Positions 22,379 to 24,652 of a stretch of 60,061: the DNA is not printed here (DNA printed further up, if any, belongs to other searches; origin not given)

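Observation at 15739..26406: Array of four paralogous membrane HD-GYP proteins with an inside-out architecture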

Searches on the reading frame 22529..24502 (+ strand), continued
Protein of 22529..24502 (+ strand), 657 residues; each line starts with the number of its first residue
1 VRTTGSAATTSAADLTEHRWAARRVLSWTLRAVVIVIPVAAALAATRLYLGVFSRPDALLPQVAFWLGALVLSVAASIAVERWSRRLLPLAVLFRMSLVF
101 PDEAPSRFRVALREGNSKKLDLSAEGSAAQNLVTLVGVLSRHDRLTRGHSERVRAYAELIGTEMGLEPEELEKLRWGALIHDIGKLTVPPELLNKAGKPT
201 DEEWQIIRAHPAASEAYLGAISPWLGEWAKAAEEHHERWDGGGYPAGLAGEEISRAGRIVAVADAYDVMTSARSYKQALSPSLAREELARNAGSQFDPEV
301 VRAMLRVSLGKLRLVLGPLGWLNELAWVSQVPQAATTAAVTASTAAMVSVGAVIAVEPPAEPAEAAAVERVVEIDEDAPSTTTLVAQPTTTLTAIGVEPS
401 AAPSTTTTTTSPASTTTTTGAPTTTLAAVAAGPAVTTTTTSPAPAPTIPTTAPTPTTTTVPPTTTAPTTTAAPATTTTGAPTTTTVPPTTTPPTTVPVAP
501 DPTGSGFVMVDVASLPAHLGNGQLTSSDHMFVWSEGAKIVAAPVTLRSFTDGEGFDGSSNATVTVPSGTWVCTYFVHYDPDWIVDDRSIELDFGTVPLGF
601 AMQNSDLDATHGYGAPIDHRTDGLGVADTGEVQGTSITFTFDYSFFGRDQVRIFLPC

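Call 39: search_solved_structures(query=window:22529-24499:+, show_alignments=2)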
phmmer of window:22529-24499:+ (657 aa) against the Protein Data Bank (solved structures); distinct sequences matched with E-value up to 0.001: 5.
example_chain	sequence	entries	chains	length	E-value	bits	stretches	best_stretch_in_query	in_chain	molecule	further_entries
5z7c_A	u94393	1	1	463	4.4e-35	124.6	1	132-304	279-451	3'3'-cGAMP-specific phosphodiesterase 3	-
4mcw_A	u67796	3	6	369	4.3e-32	114.7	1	142-303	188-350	Metal dependent phosphohydrolase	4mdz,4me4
4r8z_A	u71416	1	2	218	1.2e-25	93.4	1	140-307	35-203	Cyclic di-GMP phosphodiesterase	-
9rbz_A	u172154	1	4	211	3e-16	62.4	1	145-307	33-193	HD domain/sensory box protein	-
9rc0_A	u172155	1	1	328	9.4e-16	60.7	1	144-307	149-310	HD domain/sensory box protein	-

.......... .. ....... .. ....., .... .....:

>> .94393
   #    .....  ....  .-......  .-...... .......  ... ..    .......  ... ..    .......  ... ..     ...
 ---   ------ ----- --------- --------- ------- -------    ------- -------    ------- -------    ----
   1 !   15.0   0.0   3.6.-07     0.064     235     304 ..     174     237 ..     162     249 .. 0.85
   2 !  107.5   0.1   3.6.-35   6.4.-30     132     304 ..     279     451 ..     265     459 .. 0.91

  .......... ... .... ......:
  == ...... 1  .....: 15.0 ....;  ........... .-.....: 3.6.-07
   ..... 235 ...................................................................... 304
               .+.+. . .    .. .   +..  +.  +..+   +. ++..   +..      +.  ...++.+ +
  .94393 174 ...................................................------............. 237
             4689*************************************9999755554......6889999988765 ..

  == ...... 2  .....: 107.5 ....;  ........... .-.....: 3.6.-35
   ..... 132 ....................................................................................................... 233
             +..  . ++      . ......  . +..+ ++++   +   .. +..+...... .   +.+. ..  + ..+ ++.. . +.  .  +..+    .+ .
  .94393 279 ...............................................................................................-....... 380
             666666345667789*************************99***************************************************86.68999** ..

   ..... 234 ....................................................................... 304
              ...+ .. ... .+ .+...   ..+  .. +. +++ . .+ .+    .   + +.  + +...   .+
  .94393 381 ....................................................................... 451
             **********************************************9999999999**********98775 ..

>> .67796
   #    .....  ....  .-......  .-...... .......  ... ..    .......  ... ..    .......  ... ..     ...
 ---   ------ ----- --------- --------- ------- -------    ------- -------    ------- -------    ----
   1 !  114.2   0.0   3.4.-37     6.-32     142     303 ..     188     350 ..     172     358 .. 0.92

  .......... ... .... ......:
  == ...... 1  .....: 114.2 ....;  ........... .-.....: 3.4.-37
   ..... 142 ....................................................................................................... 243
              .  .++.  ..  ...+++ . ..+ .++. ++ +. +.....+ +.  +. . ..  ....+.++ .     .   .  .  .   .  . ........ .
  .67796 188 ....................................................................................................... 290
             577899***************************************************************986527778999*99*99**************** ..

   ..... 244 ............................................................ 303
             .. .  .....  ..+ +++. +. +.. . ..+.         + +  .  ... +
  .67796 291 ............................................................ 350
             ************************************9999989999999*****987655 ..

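Call 41: search_protein_families(library=pfam, proteins=[L004:9974-14371:+, L009:9902-12364:+, L011:9887-12826:+, L015:1915-5436:+, L006:9833-11656:+, L007:2623-4374:+, L020:9926-11677:+, L003:4551-6545:+, L010:9992-11713:+], max_evalue=0.001)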
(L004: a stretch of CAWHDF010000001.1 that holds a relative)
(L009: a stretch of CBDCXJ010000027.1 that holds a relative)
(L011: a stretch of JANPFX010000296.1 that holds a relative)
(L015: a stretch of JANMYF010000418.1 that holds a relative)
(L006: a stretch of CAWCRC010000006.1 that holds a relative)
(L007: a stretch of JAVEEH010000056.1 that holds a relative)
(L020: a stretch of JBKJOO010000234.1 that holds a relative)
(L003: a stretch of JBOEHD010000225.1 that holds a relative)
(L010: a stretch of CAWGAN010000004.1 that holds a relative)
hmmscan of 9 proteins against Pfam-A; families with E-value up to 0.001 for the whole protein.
L004:9974-14371:+ (1466 aa): 2 families
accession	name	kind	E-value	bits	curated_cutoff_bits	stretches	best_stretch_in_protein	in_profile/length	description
PF13487.12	HD_5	-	2.2e-32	112.6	27.2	1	144-306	6-170/170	HD domain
PF01966.28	HD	-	5.9e-15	56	22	1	154-273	3-114/116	HD domain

L009:9902-12364:+ (821 aa): 5 families
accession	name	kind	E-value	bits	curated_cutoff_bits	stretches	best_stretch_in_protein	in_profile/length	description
PF13487.12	HD_5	-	1.1e-33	116.8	27.2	1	167-328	6-169/170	HD domain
PF17963.7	Big_9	-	2.1e-29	102.7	23.6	2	518-604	1-89/89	Bacterial Ig domain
PF17803.7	Cadherin_4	-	8.4e-18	65.1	25.1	1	509-559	2-55/71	Bacterial cadherin-like domain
PF01966.28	HD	-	7e-17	62.2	22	1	177-296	3-114/116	HD domain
PF17892.7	Cadherin_5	-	2.5e-16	59.8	26.5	2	517-605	1-97/98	Cadherin-like domain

L011:9887-12826:+ (980 aa): 3 families
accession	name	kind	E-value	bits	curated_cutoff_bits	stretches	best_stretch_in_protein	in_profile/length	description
PF13487.12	HD_5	-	1.6e-39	135.8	27.2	1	167-331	4-170/170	HD domain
PF01966.28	HD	-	2.8e-17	63.5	22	1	179-300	3-116/116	HD domain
PF07691.17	PA14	-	1.5e-14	54.5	24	1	770-866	7-110/147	PA14 domain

L015:1915-5436:+ (1174 aa): 3 families
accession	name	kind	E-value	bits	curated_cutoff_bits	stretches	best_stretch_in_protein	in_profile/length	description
PF13487.12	HD_5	-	1.2e-38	133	27.2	1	321-485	4-170/170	HD domain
PF01966.28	HD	-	4e-17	63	22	1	333-454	3-116/116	HD domain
PF07691.17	PA14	-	2.2e-11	44.2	24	1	978-1040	41-112/147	PA14 domain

L006:9833-11656:+ (608 aa): 2 families
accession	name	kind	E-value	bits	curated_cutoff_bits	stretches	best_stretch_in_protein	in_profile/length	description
PF13487.12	HD_5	-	1e-34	120.1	27.2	1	186-349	5-170/170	HD domain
PF01966.28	HD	-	7.8e-21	75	22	1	197-318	3-116/116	HD domain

L007:2623-4374:+ (584 aa): 2 families
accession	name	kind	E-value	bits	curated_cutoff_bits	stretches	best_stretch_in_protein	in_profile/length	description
PF13487.12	HD_5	-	2.8e-33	115.5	27.2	1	221-382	7-170/170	HD domain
PF01966.28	HD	-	7.2e-20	71.8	22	1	230-351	3-116/116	HD domain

L020:9926-11677:+ (584 aa): 2 families
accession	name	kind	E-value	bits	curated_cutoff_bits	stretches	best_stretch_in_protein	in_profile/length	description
PF13487.12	HD_5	-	1e-35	123.4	27.2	1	150-316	2-170/170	HD domain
PF01966.28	HD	-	3.5e-18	66.4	22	1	164-285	3-116/116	HD domain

L003:4551-6545:+ (665 aa): 3 families
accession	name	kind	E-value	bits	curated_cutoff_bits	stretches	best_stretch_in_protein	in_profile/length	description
PF13487.12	HD_5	-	7e-35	120.7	27.2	1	172-335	5-170/170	HD domain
PF01966.28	HD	-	7.3e-18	65.4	22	1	183-302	3-114/116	HD domain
PF17963.7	Big_9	-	1.7e-10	42.1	23.6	1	574-661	3-88/89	Bacterial Ig domain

L010:9992-11713:+ (574 aa): 2 families
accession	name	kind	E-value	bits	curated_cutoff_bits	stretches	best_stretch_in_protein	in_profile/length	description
PF13487.12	HD_5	-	4.4e-34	118.1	27.2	1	144-304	6-168/170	HD domain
PF01966.28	HD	-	6.5e-18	65.6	22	1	154-273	3-114/116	HD domain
